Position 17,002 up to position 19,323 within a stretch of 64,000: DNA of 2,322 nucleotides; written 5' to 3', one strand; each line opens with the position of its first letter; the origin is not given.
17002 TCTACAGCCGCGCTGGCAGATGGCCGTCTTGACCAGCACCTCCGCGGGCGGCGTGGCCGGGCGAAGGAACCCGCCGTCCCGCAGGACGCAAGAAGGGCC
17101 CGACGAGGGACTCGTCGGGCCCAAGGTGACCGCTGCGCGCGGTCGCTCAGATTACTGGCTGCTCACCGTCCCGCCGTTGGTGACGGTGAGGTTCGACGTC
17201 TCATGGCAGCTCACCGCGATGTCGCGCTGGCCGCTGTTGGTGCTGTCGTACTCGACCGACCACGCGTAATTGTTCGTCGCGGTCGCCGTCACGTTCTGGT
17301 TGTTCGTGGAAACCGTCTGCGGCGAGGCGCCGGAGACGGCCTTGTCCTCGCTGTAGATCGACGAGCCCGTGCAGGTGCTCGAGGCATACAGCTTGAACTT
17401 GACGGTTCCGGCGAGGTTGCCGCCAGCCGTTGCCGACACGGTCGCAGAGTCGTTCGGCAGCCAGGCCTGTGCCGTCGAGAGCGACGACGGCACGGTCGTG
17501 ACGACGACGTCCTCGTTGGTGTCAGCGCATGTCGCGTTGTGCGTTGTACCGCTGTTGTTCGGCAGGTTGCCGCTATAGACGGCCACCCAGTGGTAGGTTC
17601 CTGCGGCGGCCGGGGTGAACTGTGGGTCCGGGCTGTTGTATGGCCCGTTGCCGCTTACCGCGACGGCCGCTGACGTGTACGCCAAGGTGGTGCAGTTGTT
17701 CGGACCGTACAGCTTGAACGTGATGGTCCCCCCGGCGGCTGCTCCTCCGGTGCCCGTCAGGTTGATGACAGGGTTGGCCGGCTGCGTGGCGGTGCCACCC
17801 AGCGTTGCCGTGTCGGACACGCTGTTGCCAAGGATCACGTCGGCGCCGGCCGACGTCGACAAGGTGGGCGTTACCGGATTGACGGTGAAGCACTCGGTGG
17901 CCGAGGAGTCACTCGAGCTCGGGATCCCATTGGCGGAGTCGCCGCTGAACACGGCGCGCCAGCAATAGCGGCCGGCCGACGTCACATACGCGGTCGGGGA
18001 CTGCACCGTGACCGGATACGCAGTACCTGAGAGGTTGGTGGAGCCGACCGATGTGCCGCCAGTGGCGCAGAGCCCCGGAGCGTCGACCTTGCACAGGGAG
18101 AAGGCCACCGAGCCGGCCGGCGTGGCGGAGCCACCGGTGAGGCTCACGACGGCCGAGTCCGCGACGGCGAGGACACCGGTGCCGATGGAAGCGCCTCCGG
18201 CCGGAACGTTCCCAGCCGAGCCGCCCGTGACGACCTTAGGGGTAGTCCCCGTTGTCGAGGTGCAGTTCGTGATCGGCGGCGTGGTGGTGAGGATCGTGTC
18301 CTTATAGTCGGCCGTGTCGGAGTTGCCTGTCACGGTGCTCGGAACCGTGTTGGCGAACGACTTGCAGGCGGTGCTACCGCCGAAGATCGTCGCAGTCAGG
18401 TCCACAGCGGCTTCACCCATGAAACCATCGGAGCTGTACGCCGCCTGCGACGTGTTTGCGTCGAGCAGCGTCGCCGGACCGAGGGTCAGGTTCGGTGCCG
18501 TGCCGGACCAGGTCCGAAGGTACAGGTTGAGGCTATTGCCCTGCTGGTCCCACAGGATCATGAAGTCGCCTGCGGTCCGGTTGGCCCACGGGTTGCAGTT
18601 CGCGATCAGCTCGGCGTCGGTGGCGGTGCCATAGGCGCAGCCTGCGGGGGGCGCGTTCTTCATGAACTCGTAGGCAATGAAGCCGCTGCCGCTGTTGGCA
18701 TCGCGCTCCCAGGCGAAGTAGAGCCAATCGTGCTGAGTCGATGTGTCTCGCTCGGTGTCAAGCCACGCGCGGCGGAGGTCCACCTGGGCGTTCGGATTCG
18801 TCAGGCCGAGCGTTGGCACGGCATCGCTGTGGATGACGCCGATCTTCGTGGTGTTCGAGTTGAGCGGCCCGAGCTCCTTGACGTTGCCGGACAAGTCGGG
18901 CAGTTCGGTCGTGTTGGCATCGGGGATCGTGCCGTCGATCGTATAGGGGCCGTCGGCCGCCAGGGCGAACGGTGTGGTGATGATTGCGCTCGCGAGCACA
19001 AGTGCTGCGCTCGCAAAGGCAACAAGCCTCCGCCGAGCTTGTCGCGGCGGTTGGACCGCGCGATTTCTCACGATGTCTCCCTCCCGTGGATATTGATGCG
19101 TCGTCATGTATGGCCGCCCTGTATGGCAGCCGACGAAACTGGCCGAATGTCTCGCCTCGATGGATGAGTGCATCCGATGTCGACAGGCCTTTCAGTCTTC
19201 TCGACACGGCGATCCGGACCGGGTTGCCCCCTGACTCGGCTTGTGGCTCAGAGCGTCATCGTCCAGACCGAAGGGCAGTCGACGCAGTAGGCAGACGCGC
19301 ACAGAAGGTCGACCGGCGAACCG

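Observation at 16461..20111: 499-bp near-perfect direct repeat of a gene 3' end brackets a lower-GC single-gene insertion with no mobility genes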

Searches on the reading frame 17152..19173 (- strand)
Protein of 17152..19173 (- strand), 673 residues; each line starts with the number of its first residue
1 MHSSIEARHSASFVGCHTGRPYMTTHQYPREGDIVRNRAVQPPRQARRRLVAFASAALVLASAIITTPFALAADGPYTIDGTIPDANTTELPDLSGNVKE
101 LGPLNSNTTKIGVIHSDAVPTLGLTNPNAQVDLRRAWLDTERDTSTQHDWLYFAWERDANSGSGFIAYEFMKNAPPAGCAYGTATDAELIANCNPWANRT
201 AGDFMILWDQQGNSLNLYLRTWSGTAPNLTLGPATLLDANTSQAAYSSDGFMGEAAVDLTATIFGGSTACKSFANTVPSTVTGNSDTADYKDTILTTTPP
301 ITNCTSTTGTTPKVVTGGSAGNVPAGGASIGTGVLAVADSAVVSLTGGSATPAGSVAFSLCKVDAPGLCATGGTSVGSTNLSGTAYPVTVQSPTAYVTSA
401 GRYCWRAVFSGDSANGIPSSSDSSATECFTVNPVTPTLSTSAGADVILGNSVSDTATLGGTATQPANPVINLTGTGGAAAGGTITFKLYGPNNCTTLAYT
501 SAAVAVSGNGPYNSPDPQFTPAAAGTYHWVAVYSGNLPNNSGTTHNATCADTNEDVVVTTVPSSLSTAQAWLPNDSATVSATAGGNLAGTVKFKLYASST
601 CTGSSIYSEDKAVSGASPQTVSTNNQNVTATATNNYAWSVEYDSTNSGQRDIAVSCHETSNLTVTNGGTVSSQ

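Call 6: search_protein_families(library=pfam, proteins=[window:17152-19173:-])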
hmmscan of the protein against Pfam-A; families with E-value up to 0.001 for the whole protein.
window:17152-19173:- (673 aa): 0 families

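Call 8: find_homologous_proteins(query=window:17152-19173:-)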
Query window:17152-19173:- (673 aa): 1120 proteins with E <= 0.001 among 8000 candidates; the best 120 are listed.
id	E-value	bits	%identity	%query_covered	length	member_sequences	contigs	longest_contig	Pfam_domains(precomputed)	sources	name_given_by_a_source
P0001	0.0e+0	1334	100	91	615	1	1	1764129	-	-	-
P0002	0.0e+0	1334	65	92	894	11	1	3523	-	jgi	jgi:hypothetical protein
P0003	0.0e+0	1071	79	93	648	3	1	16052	-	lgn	-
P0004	0.0e+0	1068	80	92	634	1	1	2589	-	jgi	jgi:hypothetical protein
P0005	0.0e+0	1059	77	93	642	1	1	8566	-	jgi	jgi:hypothetical protein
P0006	0.0e+0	1058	78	93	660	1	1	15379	-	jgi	jgi:hypothetical protein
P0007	0.0e+0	1054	78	93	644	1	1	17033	-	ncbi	ncbi:MAG: hemagglutinin [Lapillicoccus sp.]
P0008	0.0e+0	1053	79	89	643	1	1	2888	-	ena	-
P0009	0.0e+0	1047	76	95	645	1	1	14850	-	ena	-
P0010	0.0e+0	1046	76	94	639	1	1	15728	-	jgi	jgi:hypothetical protein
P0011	0.0e+0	1041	76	91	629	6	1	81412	-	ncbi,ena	-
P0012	0.0e+0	1040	77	93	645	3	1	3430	-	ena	-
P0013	0.0e+0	1039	78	89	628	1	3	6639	-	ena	-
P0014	0.0e+0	1038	79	90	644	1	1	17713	-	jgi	jgi:hypothetical protein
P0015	0.0e+0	1038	78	90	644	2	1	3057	-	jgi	-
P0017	0.0e+0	1037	79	90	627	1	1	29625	-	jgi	jgi:hypothetical protein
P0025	0.0e+0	1029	78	92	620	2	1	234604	-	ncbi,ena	-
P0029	0.0e+0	1028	75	93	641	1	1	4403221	-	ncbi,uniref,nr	ncbi:hemagglutinin [Phycicoccus sp. Soil803]|uniref:hemagglutinin n=1 Tax=Phycicoccus sp. Soil803 Ta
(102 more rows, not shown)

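Call 9: find_encoding_contigs(protein=P0001, flank=10000, max_places=6)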
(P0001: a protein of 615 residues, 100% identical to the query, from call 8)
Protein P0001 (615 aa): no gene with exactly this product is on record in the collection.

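Call 10: find_encoding_contigs(protein=P0029, flank=8000, max_places=4)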
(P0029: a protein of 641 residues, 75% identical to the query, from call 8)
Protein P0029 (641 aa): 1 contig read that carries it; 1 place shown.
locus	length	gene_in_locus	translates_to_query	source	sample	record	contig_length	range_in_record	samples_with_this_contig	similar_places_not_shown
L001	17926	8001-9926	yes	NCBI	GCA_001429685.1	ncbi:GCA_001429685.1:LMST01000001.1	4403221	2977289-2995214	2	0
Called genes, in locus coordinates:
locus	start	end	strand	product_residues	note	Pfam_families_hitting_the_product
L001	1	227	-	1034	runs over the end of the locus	-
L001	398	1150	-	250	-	PF10105:DUF2344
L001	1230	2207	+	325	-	-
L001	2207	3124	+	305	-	PF11716:MDMPI_N, PF07366:SnoaL, PF12680:SnoaL_2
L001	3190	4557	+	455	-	PF00202:Aminotran_3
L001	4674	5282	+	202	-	-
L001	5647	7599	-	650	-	PF09286:Pro-kuma_activ, PF00082:Peptidase_S8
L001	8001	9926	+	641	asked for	-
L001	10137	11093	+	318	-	PF00127:Copper-bind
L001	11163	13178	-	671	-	PF19864:Radical_SAM_N2, PF04055:Radical_SAM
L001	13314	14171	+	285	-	PF00657:Lipase_GDSL, PF13472:Lipase_GDSL_2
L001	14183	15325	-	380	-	PF00756:Esterase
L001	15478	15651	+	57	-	-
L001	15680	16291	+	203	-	PF01135:PCMT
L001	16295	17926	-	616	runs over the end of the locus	PF00501:AMP-binding, PF23562:AMP-binding_C_3 (weak)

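Call 15: search_protein_families(library=ncbifam, proteins=[window:17152-19173:-], max_evalue=0.01)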
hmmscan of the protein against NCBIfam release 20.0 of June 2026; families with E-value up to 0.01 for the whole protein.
window:17152-19173:- (673 aa): 0 families

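Call 19: find_encoding_contigs(protein=P0003, flank=8000, max_places=3)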
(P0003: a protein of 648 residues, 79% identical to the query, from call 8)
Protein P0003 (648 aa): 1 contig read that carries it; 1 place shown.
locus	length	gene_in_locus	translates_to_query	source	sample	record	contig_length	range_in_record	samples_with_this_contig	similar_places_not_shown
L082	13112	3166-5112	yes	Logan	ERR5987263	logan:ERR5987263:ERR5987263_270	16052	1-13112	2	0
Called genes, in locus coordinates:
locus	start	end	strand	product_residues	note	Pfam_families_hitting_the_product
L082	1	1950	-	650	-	?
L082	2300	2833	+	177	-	PF16262:DUF4916, PF00293:NUDIX (weak)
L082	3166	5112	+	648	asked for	-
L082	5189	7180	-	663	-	PF19864:Radical_SAM_N2, PF04055:Radical_SAM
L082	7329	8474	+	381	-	PF00753:Lactamase_B (weak)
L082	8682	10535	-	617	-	PF00501:AMP-binding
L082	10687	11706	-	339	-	PF01098:FTSW_RODA_SPOVE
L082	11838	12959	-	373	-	PF06574:FAD_syn, PF01687:Flavokinase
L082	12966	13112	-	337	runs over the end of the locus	PF01509:TruB_N, PF16198:TruB_C_2, PF09142:TruB_C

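Call 20: find_encoding_contigs(protein=P0017, flank=8000, max_places=3)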
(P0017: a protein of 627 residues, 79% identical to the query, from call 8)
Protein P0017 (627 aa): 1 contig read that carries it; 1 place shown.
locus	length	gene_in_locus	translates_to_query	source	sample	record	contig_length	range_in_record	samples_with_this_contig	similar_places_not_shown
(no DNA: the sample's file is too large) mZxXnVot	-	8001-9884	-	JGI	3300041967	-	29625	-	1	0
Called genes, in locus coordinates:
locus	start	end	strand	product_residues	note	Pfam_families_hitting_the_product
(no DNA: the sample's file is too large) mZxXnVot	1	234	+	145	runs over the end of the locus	-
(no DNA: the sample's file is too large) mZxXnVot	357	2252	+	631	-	PF27525:LAM55_pectate-like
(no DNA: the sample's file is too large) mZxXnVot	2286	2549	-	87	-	-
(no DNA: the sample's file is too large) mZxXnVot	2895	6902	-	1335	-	PF00668:Condensation, PF00501:AMP-binding, PF13193:AMP-binding_C, PF00550:PP-binding, PF00975:Thioesterase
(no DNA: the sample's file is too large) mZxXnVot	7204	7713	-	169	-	-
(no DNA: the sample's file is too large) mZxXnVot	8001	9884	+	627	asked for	-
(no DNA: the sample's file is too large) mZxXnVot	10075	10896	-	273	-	-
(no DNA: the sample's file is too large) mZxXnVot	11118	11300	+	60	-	-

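Call 21: find_encoding_contigs(protein=P0014, flank=8000, max_places=3)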
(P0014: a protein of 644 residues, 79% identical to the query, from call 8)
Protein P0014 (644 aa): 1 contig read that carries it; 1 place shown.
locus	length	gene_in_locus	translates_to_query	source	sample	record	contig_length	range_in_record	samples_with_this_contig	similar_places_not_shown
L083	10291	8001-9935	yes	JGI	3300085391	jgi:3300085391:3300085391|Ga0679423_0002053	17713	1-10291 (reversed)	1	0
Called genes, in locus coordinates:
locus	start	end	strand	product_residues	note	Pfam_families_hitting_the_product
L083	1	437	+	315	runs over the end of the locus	PF08450:SGL (faint)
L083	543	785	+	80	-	-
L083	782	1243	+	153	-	PF10604:Polyketide_cyc2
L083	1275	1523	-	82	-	PF14026:SCO4226-like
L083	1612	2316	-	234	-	PF04542:Sigma70_r2, PF04545:Sigma70_r4, PF08281:Sigma70_r4_2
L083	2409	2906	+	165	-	PF01047:MarR, PF12802:MarR_2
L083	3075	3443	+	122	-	-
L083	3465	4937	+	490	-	PF13418:Beta-prop_TYW4 (faint), PF13964:Beta-prop_Calicin (faint), PF24681:Kelch_KLHDC2_KLHL20_DRC7 (weak), PF25210:Kelch_FKB95 (faint), PF07250:Glyoxal_oxid_N (faint), PF13415:Beta-prop_FBX42 (faint), PF24981:Beta-prop_ATRN-LZTR1 (faint), PF01344:Kelch_1, +2 more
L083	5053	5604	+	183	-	PF07638:Sigma70_ECF, PF04542:Sigma70_r2, PF08281:Sigma70_r4_2, PF04545:Sigma70_r4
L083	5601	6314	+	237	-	-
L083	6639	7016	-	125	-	PF04120:Iron_permease, PF06210:DUF1003 (faint)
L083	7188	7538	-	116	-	PF13451:zf_Tbcl, PF23477:zf_Tbcl_2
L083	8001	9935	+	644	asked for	-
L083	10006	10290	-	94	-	?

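Call 23: find_related_loci(query=window:17152-19071:-, collection=metagenome_contigs, flank=6000)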
Query window:17152-19071:- (639 aa) in metagenome_contigs; peptide patterns used: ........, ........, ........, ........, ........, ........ (x = any residue, [..] = any of these).
176 stretches matched a pattern; 105 encode a relative of the query (tblastn E <= 1e-3); the best 80 are kept; 80 distinct loci.
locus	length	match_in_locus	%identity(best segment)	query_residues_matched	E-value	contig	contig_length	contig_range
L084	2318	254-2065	79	36-634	0e+0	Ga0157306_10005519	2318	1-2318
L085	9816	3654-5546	75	2-639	0e+0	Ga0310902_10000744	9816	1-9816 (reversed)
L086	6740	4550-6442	75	2-639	0e+0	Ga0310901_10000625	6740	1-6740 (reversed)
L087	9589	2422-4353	75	1-638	0e+0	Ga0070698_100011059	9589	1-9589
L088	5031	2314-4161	75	18-638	0e+0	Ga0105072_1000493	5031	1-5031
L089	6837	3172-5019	75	18-638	0e+0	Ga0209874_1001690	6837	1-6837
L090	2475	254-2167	72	1-638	0e+0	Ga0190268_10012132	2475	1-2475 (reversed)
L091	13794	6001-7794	77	40-639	0e+0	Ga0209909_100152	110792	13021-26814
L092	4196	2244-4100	75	10-638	0e+0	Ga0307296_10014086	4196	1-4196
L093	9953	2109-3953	74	10-634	0e+0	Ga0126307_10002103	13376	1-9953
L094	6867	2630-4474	74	10-634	0e+0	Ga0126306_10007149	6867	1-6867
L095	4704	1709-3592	73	10-635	0e+0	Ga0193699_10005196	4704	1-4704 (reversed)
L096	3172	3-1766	77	49-638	0e+0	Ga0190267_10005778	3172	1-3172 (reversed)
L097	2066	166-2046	74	10-638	0e+0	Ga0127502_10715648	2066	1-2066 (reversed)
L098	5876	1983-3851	75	14-638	0e+0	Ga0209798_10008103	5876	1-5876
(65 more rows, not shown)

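Call 24: search_dna_similar(query=window:17152-19071:-, collection=plasmids, mode=protein, max_rows=15)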
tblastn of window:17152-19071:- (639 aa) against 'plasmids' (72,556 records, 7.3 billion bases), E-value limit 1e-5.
No match.

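Call 25: search_dna_similar(query=window:17152-19071:-, collection=phages, mode=protein, max_rows=10)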
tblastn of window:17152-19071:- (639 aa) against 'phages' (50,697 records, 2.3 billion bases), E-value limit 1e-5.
No match.

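Call 28: search_solved_structures(query=window:17152-19071:-, max_evalue=1)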
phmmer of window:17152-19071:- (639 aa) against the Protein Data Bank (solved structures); distinct sequences matched with E-value up to 1: 0.

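Call 32: find_encoding_contigs(protein=P0011, flank=10000, max_places=3)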
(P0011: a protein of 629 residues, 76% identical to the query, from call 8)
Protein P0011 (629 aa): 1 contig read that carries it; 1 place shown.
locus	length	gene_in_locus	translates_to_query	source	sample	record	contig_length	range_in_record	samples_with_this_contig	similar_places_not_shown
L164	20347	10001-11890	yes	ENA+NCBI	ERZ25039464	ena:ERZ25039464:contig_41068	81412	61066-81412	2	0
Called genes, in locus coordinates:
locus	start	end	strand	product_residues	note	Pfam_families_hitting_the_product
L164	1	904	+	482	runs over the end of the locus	PF00171:Aldedh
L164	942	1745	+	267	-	PF13489:Methyltransf_23, PF01209:Ubie_methyltran, PF13847:Methyltransf_31, PF08241:Methyltransf_11, PF08242:Methyltransf_12, PF13649:Methyltransf_25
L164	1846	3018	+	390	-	PF02771:Acyl-CoA_dh_N, PF02770:Acyl-CoA_dh_M, PF00441:Acyl-CoA_dh_1, PF08028:Acyl-CoA_dh_2, PF22924:ACOX_C_alpha1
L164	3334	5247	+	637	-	PF13607:Succ_CoA_lig, PF13549:ATP-grasp_5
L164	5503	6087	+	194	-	PF12389:Peptidase_M73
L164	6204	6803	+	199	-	-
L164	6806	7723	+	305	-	-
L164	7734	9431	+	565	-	PF02776:TPP_enzyme_N, PF00205:TPP_enzyme_M, PF02775:TPP_enzyme_C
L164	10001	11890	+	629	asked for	-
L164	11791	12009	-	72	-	-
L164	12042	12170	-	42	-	-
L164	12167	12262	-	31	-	-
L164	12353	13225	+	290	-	-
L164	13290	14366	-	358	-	PF01073:3Beta_HSD, PF01370:Epimerase, PF02719:Polysacc_synt_2, PF04321:RmlD_sub_bind, PF07993:NAD_binding_4 (faint), PF13460:NAD_binding_10 (weak), PF16363:GDP_Man_Dehyd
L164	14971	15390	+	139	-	-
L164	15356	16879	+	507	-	PF01073:3Beta_HSD, PF01370:Epimerase, PF02719:Polysacc_synt_2, PF04321:RmlD_sub_bind, PF07993:NAD_binding_4 (faint), PF08659:KR (weak), PF16363:GDP_Man_Dehyd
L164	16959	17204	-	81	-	-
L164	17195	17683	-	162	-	PF13483:Lactamase_B_3, PF12706:Lactamase_B_2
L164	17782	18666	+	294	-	-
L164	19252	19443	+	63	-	PF02391:MoaE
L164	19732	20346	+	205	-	?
